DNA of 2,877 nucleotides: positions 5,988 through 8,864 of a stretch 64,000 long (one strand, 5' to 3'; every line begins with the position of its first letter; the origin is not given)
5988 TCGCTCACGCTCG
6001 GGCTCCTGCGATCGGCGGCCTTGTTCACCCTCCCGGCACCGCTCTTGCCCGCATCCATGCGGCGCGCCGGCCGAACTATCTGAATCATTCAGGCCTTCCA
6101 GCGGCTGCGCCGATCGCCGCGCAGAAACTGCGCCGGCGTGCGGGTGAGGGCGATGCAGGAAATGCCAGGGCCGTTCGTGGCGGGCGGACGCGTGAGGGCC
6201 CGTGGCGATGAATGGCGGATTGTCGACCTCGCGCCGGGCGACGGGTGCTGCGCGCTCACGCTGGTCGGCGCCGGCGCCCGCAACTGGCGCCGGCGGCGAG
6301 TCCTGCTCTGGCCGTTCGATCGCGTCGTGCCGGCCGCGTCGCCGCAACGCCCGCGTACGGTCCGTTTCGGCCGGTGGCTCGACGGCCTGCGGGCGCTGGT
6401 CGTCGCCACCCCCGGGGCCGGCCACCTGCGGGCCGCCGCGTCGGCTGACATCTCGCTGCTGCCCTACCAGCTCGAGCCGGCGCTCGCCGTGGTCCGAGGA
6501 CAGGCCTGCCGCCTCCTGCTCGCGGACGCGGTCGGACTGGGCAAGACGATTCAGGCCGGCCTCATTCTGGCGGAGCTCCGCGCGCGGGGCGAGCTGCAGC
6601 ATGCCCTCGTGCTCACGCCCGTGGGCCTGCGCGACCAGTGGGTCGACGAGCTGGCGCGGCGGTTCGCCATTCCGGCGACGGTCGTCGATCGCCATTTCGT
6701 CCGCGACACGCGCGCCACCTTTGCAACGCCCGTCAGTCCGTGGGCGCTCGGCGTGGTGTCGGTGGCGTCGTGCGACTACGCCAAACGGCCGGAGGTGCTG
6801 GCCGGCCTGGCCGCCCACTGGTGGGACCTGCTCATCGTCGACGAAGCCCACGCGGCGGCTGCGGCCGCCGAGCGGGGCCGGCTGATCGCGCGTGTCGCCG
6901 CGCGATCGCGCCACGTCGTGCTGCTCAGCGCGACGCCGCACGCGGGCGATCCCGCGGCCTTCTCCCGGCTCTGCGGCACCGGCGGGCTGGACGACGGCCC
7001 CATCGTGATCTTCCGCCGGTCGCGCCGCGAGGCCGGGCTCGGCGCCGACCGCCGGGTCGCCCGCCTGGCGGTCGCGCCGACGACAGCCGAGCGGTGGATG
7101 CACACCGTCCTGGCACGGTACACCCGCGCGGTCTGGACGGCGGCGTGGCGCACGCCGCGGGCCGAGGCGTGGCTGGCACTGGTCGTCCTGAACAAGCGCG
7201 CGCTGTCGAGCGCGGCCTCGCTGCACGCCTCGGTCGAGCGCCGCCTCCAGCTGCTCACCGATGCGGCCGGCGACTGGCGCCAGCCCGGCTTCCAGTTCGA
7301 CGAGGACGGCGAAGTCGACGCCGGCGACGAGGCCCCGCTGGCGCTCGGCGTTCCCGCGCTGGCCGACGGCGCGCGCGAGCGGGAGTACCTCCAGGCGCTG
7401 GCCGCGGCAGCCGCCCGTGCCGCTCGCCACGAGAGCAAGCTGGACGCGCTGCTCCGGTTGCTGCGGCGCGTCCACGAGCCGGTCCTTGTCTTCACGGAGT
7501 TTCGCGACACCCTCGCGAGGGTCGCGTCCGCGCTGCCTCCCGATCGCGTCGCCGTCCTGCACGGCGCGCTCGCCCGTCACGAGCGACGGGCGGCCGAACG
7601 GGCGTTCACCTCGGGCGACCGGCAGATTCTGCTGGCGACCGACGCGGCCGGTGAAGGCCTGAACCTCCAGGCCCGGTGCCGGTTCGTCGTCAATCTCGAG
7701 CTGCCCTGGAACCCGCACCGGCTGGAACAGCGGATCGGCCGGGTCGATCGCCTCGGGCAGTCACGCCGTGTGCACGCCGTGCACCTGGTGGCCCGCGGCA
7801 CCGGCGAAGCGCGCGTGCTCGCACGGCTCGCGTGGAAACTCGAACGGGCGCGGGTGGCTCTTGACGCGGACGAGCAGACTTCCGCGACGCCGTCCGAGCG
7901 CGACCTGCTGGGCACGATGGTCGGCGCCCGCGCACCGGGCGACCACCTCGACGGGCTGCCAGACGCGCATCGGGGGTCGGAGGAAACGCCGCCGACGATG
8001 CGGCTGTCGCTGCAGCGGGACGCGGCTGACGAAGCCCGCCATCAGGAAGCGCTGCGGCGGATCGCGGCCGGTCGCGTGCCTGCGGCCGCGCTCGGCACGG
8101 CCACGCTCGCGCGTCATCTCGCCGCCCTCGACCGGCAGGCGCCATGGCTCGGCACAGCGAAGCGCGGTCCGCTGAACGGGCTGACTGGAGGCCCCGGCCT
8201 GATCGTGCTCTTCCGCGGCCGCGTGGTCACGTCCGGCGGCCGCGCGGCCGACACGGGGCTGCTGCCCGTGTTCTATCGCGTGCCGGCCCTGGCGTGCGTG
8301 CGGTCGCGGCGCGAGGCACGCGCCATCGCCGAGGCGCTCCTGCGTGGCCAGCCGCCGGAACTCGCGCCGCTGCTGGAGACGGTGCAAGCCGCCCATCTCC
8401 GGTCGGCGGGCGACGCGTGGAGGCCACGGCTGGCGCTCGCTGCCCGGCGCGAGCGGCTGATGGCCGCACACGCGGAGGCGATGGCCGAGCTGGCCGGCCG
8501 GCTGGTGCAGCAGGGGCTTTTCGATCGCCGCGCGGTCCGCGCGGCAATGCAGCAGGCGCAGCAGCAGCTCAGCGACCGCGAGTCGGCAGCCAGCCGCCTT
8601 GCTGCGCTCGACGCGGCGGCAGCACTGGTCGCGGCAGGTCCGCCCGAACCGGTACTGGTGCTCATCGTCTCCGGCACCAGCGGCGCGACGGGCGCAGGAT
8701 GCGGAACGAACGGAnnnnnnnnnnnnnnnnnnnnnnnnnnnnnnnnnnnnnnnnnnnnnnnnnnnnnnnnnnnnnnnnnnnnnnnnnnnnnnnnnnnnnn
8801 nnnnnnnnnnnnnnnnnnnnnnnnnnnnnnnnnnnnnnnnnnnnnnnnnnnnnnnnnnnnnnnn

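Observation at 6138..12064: Translationally coupled SNF2 helicase and type IIG/PglX-like m6A methyltransferase with no recognisable nuclease or partner genes (minimal DISARM-like or split type-ISP-like module?)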

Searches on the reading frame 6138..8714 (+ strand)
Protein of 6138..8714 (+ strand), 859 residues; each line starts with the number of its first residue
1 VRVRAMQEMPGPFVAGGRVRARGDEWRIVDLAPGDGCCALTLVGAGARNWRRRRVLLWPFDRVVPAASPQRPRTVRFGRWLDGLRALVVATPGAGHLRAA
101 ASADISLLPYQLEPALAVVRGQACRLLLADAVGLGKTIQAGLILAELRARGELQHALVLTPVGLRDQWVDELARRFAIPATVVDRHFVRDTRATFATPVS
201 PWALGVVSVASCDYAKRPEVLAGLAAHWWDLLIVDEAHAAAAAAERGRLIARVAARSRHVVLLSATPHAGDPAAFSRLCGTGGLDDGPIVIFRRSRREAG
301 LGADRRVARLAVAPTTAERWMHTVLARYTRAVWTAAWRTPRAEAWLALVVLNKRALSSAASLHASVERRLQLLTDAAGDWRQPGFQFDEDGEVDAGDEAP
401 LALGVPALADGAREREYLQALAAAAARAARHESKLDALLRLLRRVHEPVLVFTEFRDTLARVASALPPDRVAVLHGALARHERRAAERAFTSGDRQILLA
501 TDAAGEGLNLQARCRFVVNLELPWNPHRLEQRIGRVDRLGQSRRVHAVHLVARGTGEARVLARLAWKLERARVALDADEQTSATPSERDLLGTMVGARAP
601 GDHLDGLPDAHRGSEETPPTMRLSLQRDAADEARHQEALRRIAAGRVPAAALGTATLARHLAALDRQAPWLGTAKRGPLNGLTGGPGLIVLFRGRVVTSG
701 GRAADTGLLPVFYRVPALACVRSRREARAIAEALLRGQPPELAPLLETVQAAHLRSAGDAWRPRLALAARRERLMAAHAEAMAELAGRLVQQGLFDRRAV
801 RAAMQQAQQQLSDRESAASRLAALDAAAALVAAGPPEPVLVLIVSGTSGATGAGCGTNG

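Call 6: search_protein_families(library=pfam, proteins=[window:6138-8714:+], max_evalue=0.01)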
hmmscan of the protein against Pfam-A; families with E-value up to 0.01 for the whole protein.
window:6138-8714:+ (859 aa): 6 families
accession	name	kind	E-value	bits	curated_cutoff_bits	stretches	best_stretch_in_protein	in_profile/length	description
PF00271.37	Helicase_C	-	1.1e-21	77.6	23.5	1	434-540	2-110/110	Helicase conserved C-terminal domain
PF00176.29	SNF2-rel_dom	-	2.6e-10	40.3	24.9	1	122-269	16-165/290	SNF2-related domain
PF04851.21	ResIII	-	3.9e-07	30.6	22.5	1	106-268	3-163/164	Type III restriction enzyme, res subunit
PF13871.12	Helicase_C_4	-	5.4e-06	26.8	30.5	1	486-571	53-145/271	C-terminal domain on Strawberry notch homologue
PF00270.35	DEAD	-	8.9e-05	22.7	26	1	125-268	16-161/167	DEAD/DEAH box helicase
PF07652.20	Flavi_DEAD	-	0.0016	18.9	21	1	219-268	86-137/148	Flavivirus DEAD domain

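Call 7: search_protein_families(library=padloc, proteins=[window:6138-8714:+], max_evalue=0.01)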
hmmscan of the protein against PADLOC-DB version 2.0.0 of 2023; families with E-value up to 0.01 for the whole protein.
window:6138-8714:+ (859 aa): 51 families (the best 25 are shown)
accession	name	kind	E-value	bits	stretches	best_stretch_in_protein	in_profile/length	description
PDLC02621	DrmD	-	1.4e-78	263.2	2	303-577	354-669/1040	DrmD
PDLC02500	BrxHI|BrxHII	-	1.7e-65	220.2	2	325-569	350-603/933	BrxHI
PDLC02504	BrxHI|BrxHII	-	2.2e-64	215.9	2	303-575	328-617/971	BrxHII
PDLC00659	HmaA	-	2.2e-54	182.8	2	448-576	514-647/1176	SNF2 helicase / DEAD-box helicase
PDLC02572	DrmA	-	6.1e-54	181.3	2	80-278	92-307/1043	DrmA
PDLC02623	DrmD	-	2.6e-51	172.5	2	430-571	508-656/1040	DrmD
PDLC02632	DrmD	-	1.3e-49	167.3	2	79-278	96-312/662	DrmD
PDLC02633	DrmD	-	1.6e-42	143.5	2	79-278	98-314/839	DrmD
PDLC02620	DrmD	-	3.3e-40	135.9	2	445-578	483-616/1060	DrmD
PDLC02619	DrmD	-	2.8e-37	126.3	2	101-240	27-164/872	DrmD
PDLC02634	DrmD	-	1.2e-36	123.9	2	103-275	88-264/900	DrmD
PDLC02840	DpdE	-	2.9e-33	113.2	3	414-553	523-668/1091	DpdE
PDLC02853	DpdE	-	3.2e-32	109.5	2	14-281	6-282/985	DpdE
PDLC02843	DpdE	-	2.3e-31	106.6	2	85-275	137-305/1091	DpdE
PDLC02624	DrmD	-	1e-30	104.8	2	449-550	366-477/652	DrmD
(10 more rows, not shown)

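Call 8: search_protein_families(library=ncbifam, proteins=[window:6138-8714:+], max_evalue=0.01)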
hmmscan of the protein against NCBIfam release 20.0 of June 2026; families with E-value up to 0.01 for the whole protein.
window:6138-8714:+ (859 aa): 27 families (the best 25 are shown)
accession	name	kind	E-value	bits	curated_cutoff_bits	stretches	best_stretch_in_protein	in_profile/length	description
NF038317.1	DISARM_DrmD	equivalog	2.7e-89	300.7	610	2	303-577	338-652/1021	DISARM system SNF2-like helicase DrmD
NF041062.1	DpdE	equivalog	1.1e-51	175.9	500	2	97-277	144-307/1048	protein DpdE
NF042964.1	phospholipD_antiphage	equivalog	1.2e-43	149.6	1100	2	411-570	645-821/895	phospholipase D-like domain-containing anti-phage protein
NF003426.0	PRK04914.1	equivalog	2.4e-43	148.5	576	2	101-278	148-328/959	RNA polymerase-associated protein RapA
NF038318.1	DISARM_DrmD_b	equivalog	2.6e-37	128.4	950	2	101-241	24-162/868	DISARM system SNF2-like helicase DrmD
NF053675.1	pilus_reg_Snf2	equivalog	2.4e-21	75.6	1100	2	433-582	861-1015/1029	pilus expression-regulating Snf2 family helicase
NF058637.1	helic_SCO1167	equivalog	5.9e-20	70.9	1200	2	427-589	757-924/932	SCO1167/SCO6262 family helicase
NF008394.0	PRK11192.1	equivalog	4.7e-11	42.2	507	1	426-551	226-351/441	ATP-dependent RNA helicase SrmB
NF041790.1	anti-phage_ZorD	equivalog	5.7e-11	41.1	1500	2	434-547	906-1032/1035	type I Zorya anti-phage system protein ZorD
NF008744.0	PRK11776.1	equivalog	6.6e-11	41.4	524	1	431-553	226-348/460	ATP-dependent RNA helicase DbpA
NF002340.1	PRK01297.1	equivalog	2.5e-10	39.7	564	1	441-542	243-346/372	ATP-dependent RNA helicase RhlB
NF053711.1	RNA_heli_RhlE1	exception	1.2e-09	37.5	750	1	434-552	231-349/434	RNA helicase RhlE1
NF053631.1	RNA_helic_CshA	equivalog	1.4e-09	37.4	646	1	429-543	219-335/434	degradosome RNA helicase CshA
NF003390.0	PRK04537.1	equivalog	3.4e-09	36.3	732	1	431-542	241-354/572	ATP-dependent RNA helicase RhlB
NF007882.0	PRK10590.1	equivalog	8.4e-09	34.9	743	1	447-553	246-351/456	ATP-dependent RNA helicase RhlE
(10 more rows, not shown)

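Call 18: find_homologous_proteins(query=window:6138-8714:+)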
Query window:6138-8714:+ (859 aa): 1240 proteins with E <= 0.001 among 8000 candidates; the best 120 are listed.
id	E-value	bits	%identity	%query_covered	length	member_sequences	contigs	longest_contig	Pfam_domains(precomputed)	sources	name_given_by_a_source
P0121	0.0e+0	1801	100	98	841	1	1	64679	PF13871.13,PF00176.30,PF00271.38,PF04851.22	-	-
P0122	2.8e-232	792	53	98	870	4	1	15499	PF00176.30,PF00271.38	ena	-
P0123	1.6e-219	749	52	97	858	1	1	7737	PF13871.13,PF00176.30,PF00271.38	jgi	jgi:superfamily II DNA or RNA helicase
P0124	2.5e-202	693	49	98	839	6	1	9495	PF13871.13,PF00270.36,PF00176.30,PF00271.38,PF04851.22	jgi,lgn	jgi:superfamily II DNA or RNA helicase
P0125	9.2e-183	628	59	68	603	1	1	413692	PF13871.13,PF00271.38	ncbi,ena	-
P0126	3.9e-180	619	64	61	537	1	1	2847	PF00271.38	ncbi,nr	ncbi:MAG TPA: helicase-related protein, partial [Vicinamibacterales bacterium]|nr:helicase-related p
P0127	3.2e-174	600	45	98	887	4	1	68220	PF00176.30,PF00271.38,PF04851.22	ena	-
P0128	3.3e-173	596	46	98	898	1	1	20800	PF00176.30,PF00271.38,PF04851.22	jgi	jgi:superfamily II DNA or RNA helicase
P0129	6.0e-169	582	45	98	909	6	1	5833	PF00270.36,PF00176.30,PF00271.38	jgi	jgi:superfamily II DNA or RNA helicase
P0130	3.8e-167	576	45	97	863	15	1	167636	PF00270.36,PF00176.30,PF00271.38,PF04851.22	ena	-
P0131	1.1e-166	575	45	96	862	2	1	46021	PF00270.36,PF00176.30,PF00271.38,PF04851.22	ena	-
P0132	2.5e-166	574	44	96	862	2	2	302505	PF00270.36,PF00176.30,PF00271.38,PF04851.22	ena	-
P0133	9.0e-166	572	45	96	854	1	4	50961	PF00176.30,PF00271.38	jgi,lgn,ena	jgi:superfamily II DNA or RNA helicase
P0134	2.0e-165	570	53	69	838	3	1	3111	PF00176.30,PF00271.38,PF04851.22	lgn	-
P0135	3.3e-165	570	44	97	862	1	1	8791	PF00176.30,PF00271.38,PF04851.22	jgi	jgi:superfamily II DNA or RNA helicase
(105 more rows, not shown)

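Call 28: search_solved_structures(query=window:6138-8714:+, max_evalue=0.01)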
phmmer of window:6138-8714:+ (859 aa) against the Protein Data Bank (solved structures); distinct sequences matched with E-value up to 0.01: 157 (the best 60 are shown).
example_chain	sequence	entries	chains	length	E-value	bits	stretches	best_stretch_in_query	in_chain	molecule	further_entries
8so8_A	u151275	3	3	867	2.4e-32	115.3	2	105-278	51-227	RNA polymerase-associated protein RapA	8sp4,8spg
6bog_A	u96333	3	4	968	3.3e-32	114.9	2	105-278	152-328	RNA polymerase-associated protein RapA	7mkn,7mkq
7m8e_F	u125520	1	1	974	3.4e-32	114.8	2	105-278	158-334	RNA polymerase-associated protein RapA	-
4s20_K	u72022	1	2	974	4.1e-32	114.6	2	105-278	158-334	RNA polymerase-associated protein RapA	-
8t0l_F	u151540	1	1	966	7.2e-32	113.8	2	105-278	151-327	RNA polymerase-associated protein RapA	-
1z63_A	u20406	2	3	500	3.6e-13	51.9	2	446-570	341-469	Helicase of the snf2/rad54 family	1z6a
7ux9_P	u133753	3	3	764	5.4e-13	51.3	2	438-591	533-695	ATP-dependent DNA helicase DDM1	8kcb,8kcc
8wh5_K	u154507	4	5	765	5.5e-13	51.3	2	438-591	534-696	ATP-dependent DNA helicase DDM1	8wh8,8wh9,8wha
8j90_K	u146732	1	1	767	5.5e-13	51.3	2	438-591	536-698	ATP-dependent DNA helicase DDM1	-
8skz_A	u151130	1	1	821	6.8e-13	51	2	438-591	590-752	ATP-dependent DNA helicase DDM1,Lymphoid-specific helicase chimera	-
6hts_G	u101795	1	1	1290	8.2e-13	50.7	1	435-588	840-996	Chromatin-remodeling ATPase INO80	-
9ge5_G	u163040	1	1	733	8.7e-13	50.6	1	435-574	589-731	Chromatin-remodeling ATPase INO80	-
7zi4_G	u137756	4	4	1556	1.4e-12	50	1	436-588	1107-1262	Chromatin-remodeling ATPase INO80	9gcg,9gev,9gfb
6fhs_G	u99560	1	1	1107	4.8e-12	48.2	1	433-576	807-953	Ino80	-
8oo7_G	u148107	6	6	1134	5.2e-12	48.1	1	433-576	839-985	Chromatin-remodeling ATPase Ino80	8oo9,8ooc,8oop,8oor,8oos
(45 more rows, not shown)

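Call 51: predict_structure(alignment_id=A2)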
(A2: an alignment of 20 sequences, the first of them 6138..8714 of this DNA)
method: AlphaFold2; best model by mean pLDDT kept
length: 859 residues; sequences in the alignment: 20
mean_pLDDT: 78.9   pTM: 0.74
mean pLDDT of the five models: 78.9, 76.4, 76.2, 75.5, 72.8
residues with pLDDT >= 90: 251; 70-90: 424; 50-70: 94; < 50: 90
segments of 3 or more residues with pLDDT < 50: 1-9, 377-398, 571-617, 849-859
pLDDT, mean of each block of 10 residues (from residue 1): 36 81 87 81 80 85 77 87 90 86 85 94 91 85 93 92 86 91 89 79 89 89 90 90 84 95 72 78 84 79 74 93 92 72 75 87 89 62 44 47 76 92 96 94 91 86 91 80 85 91 71 85 65 68 80 79 61 40 39 35 30 43 84 90 66 79 85 76 80 88 87 86 83 75 86 92 92 94 78 66 84 90 88 88 71 32
secondary structure, 60 per line:
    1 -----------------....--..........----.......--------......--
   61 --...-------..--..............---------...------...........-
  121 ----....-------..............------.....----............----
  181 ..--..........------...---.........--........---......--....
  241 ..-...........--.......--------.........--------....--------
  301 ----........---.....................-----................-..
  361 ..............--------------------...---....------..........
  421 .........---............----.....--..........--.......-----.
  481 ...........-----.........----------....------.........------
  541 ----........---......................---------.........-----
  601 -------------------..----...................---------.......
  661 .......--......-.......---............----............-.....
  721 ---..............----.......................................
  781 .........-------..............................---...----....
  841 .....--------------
elements in order (helices of 4 or more, strands of 3 or more residues): E18-21 E24-33 E38-44 E53-58 E63-65 H77-90 H109-119 E125-128 H136-149 E156-160 H165-176 H185-194 E207-211 H212-215 H218-225 E229-234 H237-242 H244-254 E257-263 H272-280 E289-292 E305-312 H316-336 H342-357 H359-374 H401-404 H411-429 H433-444 E449-453 H456-465 E471-474 H480-491 E497-501 H502-505 E516-519 H526-534 E545-552 H556-577 H587-595 H626-644 H654-667 E670-675 H677-683 E687-698 E703-714 H716-720 H724-737 H742-789 H797-826 E830-832 E837-845

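Call 55: fold_search(model_id=the predicted structure, library=pdb)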
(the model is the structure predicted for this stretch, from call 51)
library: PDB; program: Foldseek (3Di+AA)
matches with E <= 10: 1531; with E <= 0.001: 845
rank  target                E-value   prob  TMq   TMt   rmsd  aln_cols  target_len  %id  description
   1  6bog_A                3.1e-26  1.00  0.39  0.36  15.3      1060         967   16  Crystal structure of RapA, a Swi2/Snf2 protein that recycles RNA polymerase during transcription (released 2017-12-13)
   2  8t0l_F                1.9e-24  1.00  0.50  0.46  13.9      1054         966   16  E. coli Sw2/Snf2 ATPase RapA bound to both ADP-AlF3 and reconstituted E. coli RNA polymerase post-termination complex  (released 2025-04-02)
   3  8so8                  6.0e-24  1.00  0.37  0.37  14.4       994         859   17  Crystal structure of an N-terminally truncated variant of Escherichia coli RapA (released 2024-07-03)
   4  8spg                  7.0e-24  1.00  0.40  0.40  14.0       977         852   16  Crystal structure of N-terminally truncated Escherichia coli RapA in complex with MgADP (released 2024-07-03)
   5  9jo5_K                2.6e-20  1.00  0.40  0.54  14.0       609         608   18  Structure of isw1-nucleosome complex in ADP-B state (released 2025-04-09)
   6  9gd3_W                5.9e-20  1.00  0.41  0.41  13.8       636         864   19  Structure of a mononucleosome bound by one copy of Chd1 with the DBD on the exit-side DNA. (released 2024-09-18)
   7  9jnp_K                1.2e-19  1.00  0.38  0.69   8.0       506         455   20  Structure of isw1-nucleosome complex in ATP state (released 2025-04-09)
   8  5jxr_A                2.2e-19  1.00  0.25  0.32  26.6       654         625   18  Crystal structure of MtISWI (released 2016-12-07)
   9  9gd1_W                2.5e-19  1.00  0.40  0.41  14.1       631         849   20  Structure of Chd1 bound to a hexasome-nucleosome complex with a dyad-to-dyad distance of 103 bp. (released 2024-09-18)
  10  4s20_K                3.3e-19  1.00  0.35  0.32  18.1      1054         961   18  Structural basis for transcription reactivation by RapA (released 2015-02-04)
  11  7tn2_W                5.2e-19  1.00  0.38  0.37  12.7       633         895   18  Composite model of a Chd1-nucleosome complex in the nucleotide-free state derived from 2.3A and 2.7A Cryo-EM maps (released 2022-03-02)
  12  8atf_G                1.2e-18  1.00  0.39  0.73   7.2       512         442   20  Nucleosome-bound Ino80 ATPase (released 2022-12-14)
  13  9n6h_K                1.4e-18  1.00  0.39  0.42  17.7       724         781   18  2.54 A S.cerevisiae Chd1[L886G/L889G/L891G]-nucleosome 1:1 complex (released 2025-06-11)
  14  9lj2_K                1.5e-18  1.00  0.36  0.50  11.2       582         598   18  Structure of isw1-nucleosome double-bound complex in ADP-ADP+ state (released 2025-04-09)
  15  9jnu_K                1.8e-18  1.00  0.36  0.57   8.7       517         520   19  Structure of isw1-nucleosome complex in ADP state (released 2025-04-09)
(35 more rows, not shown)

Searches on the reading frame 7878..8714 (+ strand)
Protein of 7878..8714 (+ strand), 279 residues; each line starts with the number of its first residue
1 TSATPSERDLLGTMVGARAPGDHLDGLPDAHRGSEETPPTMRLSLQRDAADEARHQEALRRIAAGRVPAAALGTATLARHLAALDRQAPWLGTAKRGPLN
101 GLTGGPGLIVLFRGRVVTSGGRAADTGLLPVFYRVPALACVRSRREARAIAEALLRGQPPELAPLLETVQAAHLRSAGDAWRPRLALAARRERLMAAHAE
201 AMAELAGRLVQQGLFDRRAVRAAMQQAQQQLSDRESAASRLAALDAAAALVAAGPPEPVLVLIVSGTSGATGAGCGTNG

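Call 37: search_protein_families(library=pfam, proteins=[window:7878-8714:+], max_evalue=10)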
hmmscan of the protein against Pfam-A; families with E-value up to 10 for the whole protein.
window:7878-8714:+ (279 aa): 1 family
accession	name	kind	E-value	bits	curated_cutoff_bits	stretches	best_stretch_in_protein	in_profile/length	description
PF16930.11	Porin_5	-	0.07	12.1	22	1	201-264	3-65/535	Putative porin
